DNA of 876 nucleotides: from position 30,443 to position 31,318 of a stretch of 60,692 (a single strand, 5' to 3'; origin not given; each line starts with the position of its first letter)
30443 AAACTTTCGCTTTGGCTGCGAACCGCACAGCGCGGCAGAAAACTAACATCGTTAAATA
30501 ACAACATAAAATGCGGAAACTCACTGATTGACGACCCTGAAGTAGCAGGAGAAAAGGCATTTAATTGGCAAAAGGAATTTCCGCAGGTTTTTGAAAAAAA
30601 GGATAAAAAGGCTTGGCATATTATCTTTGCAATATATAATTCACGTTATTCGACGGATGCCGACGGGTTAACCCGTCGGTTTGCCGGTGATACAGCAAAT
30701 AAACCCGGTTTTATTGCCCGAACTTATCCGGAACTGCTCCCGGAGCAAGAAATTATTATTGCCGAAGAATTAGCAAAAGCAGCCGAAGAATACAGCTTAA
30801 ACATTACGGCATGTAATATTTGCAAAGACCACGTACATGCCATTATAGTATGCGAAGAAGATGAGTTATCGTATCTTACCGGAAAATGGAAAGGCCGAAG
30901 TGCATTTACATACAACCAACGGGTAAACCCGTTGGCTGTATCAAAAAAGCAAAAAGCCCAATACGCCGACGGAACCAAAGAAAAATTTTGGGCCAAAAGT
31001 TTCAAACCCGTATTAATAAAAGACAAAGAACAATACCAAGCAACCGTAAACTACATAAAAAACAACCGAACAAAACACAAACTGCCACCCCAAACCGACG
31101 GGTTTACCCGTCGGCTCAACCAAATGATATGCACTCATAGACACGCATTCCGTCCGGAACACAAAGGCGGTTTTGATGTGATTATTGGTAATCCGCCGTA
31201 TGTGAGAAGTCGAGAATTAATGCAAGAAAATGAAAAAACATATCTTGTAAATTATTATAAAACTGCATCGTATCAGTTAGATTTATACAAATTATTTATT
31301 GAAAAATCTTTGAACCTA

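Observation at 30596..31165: Y1 (HUH) IS200/RAYT-like transposase module embedded in frame inside the methyltransferase core of a Type IIG R-M gene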

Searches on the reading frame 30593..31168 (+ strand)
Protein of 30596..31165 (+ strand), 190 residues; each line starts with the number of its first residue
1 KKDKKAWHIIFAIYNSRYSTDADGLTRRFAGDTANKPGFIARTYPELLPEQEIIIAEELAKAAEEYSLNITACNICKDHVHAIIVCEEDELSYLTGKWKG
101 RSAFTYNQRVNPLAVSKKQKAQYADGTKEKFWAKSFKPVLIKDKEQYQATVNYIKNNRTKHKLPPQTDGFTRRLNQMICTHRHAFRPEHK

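Call 3: search_protein_families(library=pfam, proteins=[window:30596-31165:+], max_evalue=1)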
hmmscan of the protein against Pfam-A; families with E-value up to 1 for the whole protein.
window:30596-31165:+ (190 aa): 1 family
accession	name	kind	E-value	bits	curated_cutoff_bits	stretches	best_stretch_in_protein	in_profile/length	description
PF01797.21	Y1_Tnp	-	5.6e-09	36.6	23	1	56-157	29-121/121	Transposase IS200 like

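Call 4: search_protein_families(library=ncbifam, proteins=[window:30596-31165:+], max_evalue=1)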
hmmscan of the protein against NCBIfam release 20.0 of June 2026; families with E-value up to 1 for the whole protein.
window:30596-31165:+ (190 aa): 2 families
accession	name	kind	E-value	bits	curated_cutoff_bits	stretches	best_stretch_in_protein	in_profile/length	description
NF047646.1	REP_Tyr_transpos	equivalog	2.3e-14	53.5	80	1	50-163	29-136/146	REP-associated tyrosine transposase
NF033573.1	transpos_IS200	equivalog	1.9e-07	31.4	55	1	56-136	35-107/126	IS200/IS605 family transposase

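Call 9: find_homologous_proteins(query=window:30596-31165:+, max_evalue=0.001)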
Query window:30596-31165:+: 234 candidates shared short words with the query, none scored E <= 0.001.

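Call 13: search_protein_representatives(protein=window:30596-31165:+)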
Query: 190 residues. Proteins with E-value up to 0.001 (for the whole library): 243; up to 1e-10: 92; up to 1e-30: 2. The best 150 are listed.
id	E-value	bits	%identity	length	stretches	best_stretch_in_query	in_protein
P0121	3.4e-48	180.5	71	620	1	68-190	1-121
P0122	2.2e-31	125.6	43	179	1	7-179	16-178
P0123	1.1e-23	100.5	39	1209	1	2-190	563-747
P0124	1.4e-23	100.2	39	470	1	2-190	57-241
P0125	1.6e-23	100.1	93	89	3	116-148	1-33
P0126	5.9e-23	98.2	42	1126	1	1-189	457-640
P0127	7.9e-22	94.5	39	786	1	1-190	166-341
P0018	1.3e-20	90.5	40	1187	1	2-190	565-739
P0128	2.3e-20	89.7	40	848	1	2-190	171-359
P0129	2.4e-20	89.7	38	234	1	1-189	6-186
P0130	3.0e-20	89.3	38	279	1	2-190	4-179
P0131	5.4e-20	88.5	44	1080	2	2-107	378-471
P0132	1.0e-19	87.6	39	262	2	47-130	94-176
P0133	5.4e-19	85.3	35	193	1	3-180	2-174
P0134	1.3e-18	84.0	35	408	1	2-190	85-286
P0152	4.7e-15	72.4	33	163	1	58-165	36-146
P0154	8.6e-15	71.6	34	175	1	46-166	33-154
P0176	2.0e-12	63.9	36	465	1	48-186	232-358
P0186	4.1e-12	62.8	30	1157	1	49-188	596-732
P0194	1.7e-11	60.9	36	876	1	41-168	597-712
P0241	3.8e-09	53.2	35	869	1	47-167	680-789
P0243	4.4e-09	53.0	33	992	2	2-101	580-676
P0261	4.0e-08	49.8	35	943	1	2-162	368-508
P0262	4.2e-08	49.7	34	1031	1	50-165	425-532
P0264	6.0e-08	49.3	31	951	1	6-169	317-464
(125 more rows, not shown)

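Call 39: predict_structure(alignment_id=A1)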
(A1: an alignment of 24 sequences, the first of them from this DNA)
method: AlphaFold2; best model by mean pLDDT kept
length: 192 residues; sequences in the alignment: 24
mean_pLDDT: 80.1   pTM: 0.77
mean pLDDT of the five models: 80.1, 79.9, 78.3, 78.3, 77.4
residues with pLDDT >= 90: 94; 70-90: 47; 50-70: 16; < 50: 35
segments of 3 or more residues with pLDDT < 50: 17-33, 37-44, 120-128
pLDDT, mean of each block of 10 residues (from residue 1): 96 64 38 46 62 92 96 92 97 94 86 60 48 83 98 94 88 93 96 83
secondary structure, 60 per line:
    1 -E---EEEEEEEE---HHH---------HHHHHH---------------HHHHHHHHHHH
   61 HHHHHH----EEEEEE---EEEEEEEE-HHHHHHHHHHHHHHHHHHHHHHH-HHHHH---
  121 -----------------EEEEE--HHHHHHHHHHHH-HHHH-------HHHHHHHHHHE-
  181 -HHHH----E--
elements in order: E6-13 H29-34 H50-66 E71-76 E80-87 H89-111 H113-117 E138-142 H145-156 H158-161 H169-178 H182-185

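Call 41: search_solved_structures(query=A1, max_evalue=1)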
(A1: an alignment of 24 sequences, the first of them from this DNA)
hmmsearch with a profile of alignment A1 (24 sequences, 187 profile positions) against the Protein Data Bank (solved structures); distinct sequences matched with E-value up to 1: 10.
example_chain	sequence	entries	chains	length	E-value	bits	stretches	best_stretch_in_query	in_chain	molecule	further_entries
2ec2_A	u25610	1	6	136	3.5e-05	26.8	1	42-152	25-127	136aa long hypothetical transposase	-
2a6m_A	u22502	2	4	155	7.5e-05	25.8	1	48-174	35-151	ISHp608 transposase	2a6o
2vhg_A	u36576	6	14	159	9.1e-05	25.5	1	48-174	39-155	TRANSPOSASE ORFA | Putative transposase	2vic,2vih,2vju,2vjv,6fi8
2xm3_A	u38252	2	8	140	0.00011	25.3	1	54-153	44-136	TRANSPOSASE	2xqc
2xma_A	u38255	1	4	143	0.00011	25.2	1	55-153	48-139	TRANSPOSASE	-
2xo6_A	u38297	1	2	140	0.00028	23.9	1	55-104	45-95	TRANSPOSASE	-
2fyx_A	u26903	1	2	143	0.0012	21.9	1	53-108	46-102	transposase, putative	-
2f4f_A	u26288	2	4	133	0.0017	21.4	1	38-108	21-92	Transposase, putative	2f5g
2lta_A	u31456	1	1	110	0.22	14.5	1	80-173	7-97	De novo designed protein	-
4er8_A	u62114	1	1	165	0.28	14.1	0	125-160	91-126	TnpArep for protein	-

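Call 43: fold_search(model_id=the predicted structure, library=pdb)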
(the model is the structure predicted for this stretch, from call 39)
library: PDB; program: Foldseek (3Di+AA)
matches with E <= 10: 1096; with E <= 0.001: 24
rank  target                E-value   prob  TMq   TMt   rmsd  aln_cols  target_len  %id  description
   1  4er8_A                2.7e-05  1.00  0.48  0.55   3.7       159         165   16  Structure of the REP associates tyrosine transposase bound to a REP hairpin (released 2012-08-15)
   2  2xm3_D                3.6e-05  1.00  0.47  0.66   6.6       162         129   15  Deinococcus radiodurans ISDra2 Transposase Left end DNA complex (released 2010-10-13)
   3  2xm3_C                4.6e-05  1.00  0.46  0.66   6.5       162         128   15  Deinococcus radiodurans ISDra2 Transposase Left end DNA complex (released 2010-10-13)
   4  2xm3_A                5.2e-05  1.00  0.46  0.67   6.5       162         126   15  Deinococcus radiodurans ISDra2 Transposase Left end DNA complex (released 2010-10-13)
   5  2xma_B                7.8e-05  1.00  0.46  0.64   7.4       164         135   15  DEINOCOCCUS RADIODURANS ISDRA2 TRANSPOSASE RIGHT END DNA COMPLEX (released 2010-10-13)
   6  2xm3_B                8.3e-05  1.00  0.46  0.65   5.0       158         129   14  Deinococcus radiodurans ISDra2 Transposase Left end DNA complex (released 2010-10-13)
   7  2xma_E                1.3e-04  1.00  0.47  0.62   7.5       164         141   14  DEINOCOCCUS RADIODURANS ISDRA2 TRANSPOSASE RIGHT END DNA COMPLEX (released 2010-10-13)
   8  2xma_A                1.3e-04  1.00  0.46  0.62   7.4       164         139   15  DEINOCOCCUS RADIODURANS ISDRA2 TRANSPOSASE RIGHT END DNA COMPLEX (released 2010-10-13)
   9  2xo6_A                1.3e-04  1.00  0.46  0.63   6.4       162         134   14  DEINOCOCCUS RADIODURANS ISDRA2 TRANSPOSASE Y132F MUTANT COMPLEXED WITH LEFT END RECOGNITION AND CLEAVAGE SITE (released 2010-10-13)
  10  2ec2_A                1.3e-04  1.00  0.45  0.63   8.8       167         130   19  Crystal structure of transposase from Sulfolobus tokodaii (released 2007-02-27)
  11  2f4f_A                1.5e-04  1.00  0.41  0.57  13.7       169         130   19  Crystal structure of IS200 transposase (released 2005-12-13)
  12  2xqc_D                1.8e-04  1.00  0.46  0.65   9.3       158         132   14  DEINOCOCCUS RADIODURANS ISDRA2 TRANSPOSASE COMPLEXED WITH LEFT END RECOGNITION AND CLEAVAGE SITE AND ZN (released 2010-10-13)
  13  2a6m_A                2.0e-04  1.00  0.44  0.62  10.6       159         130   15  Crystal Structure of the ISHp608 Transposase (released 2005-10-25)
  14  2xo6_D                2.4e-04  1.00  0.46  0.66   5.8       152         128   14  DEINOCOCCUS RADIODURANS ISDRA2 TRANSPOSASE Y132F MUTANT COMPLEXED WITH LEFT END RECOGNITION AND CLEAVAGE SITE (released 2010-10-13)
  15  2ec2_E                2.4e-04  1.00  0.42  0.59  11.3       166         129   20  Crystal structure of transposase from Sulfolobus tokodaii (released 2007-02-27)
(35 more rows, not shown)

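Call 53: find_encoding_contigs(protein=P0154, flank=4000, max_places=3)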
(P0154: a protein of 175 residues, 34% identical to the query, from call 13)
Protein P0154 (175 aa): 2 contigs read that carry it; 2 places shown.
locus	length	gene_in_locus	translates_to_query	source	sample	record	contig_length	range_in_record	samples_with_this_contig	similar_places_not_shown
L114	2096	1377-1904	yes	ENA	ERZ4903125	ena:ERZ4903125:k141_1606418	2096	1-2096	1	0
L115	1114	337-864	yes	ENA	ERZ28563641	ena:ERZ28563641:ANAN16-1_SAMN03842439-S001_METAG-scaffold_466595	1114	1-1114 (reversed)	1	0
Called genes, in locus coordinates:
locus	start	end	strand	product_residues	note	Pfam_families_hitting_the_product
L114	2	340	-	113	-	?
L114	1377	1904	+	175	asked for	PF01797:Y1_Tnp (weak)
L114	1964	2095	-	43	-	?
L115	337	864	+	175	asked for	PF01797:Y1_Tnp (weak)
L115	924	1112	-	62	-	?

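Call 54: find_encoding_contigs(protein=P0152, flank=4000, max_places=3)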
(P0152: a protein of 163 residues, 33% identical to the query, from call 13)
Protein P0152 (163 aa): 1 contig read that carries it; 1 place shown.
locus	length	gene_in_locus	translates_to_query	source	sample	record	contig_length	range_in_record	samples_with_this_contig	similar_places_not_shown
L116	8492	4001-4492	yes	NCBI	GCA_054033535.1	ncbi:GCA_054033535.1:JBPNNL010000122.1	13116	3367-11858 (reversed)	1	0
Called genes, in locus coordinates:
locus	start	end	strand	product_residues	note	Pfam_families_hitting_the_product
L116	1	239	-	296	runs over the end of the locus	PF03372:Exo_endo_phos, PF19580:Exo_endo_phos_3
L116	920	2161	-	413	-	PF06245:DUF1015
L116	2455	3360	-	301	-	PF00389:2-Hacid_dh, PF02826:2-Hacid_dh_C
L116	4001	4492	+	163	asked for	PF01797:Y1_Tnp (weak)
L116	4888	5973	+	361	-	PF00266:Aminotran_5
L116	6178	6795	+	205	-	PF02223:Thymidylate_kin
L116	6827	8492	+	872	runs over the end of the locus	PF13583:Reprolysin_4, PF13688:Reprolysin_5, PF13574:Reprolysin_2, PF13582:Reprolysin_3, PF10342:Kre9_KNH (faint), PF18962:Por_Secre_tail (faint)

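Call 55: find_encoding_contigs(protein=P0122, flank=4000, max_places=3)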
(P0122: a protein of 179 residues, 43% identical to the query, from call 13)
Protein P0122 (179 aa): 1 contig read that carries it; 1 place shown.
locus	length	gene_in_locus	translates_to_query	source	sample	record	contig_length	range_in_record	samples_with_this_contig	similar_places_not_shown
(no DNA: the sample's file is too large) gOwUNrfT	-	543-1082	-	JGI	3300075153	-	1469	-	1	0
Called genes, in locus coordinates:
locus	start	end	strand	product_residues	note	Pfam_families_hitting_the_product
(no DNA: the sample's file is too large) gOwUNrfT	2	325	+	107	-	?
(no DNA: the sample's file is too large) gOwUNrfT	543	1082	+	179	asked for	PF01797:Y1_Tnp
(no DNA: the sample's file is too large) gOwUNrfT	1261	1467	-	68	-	?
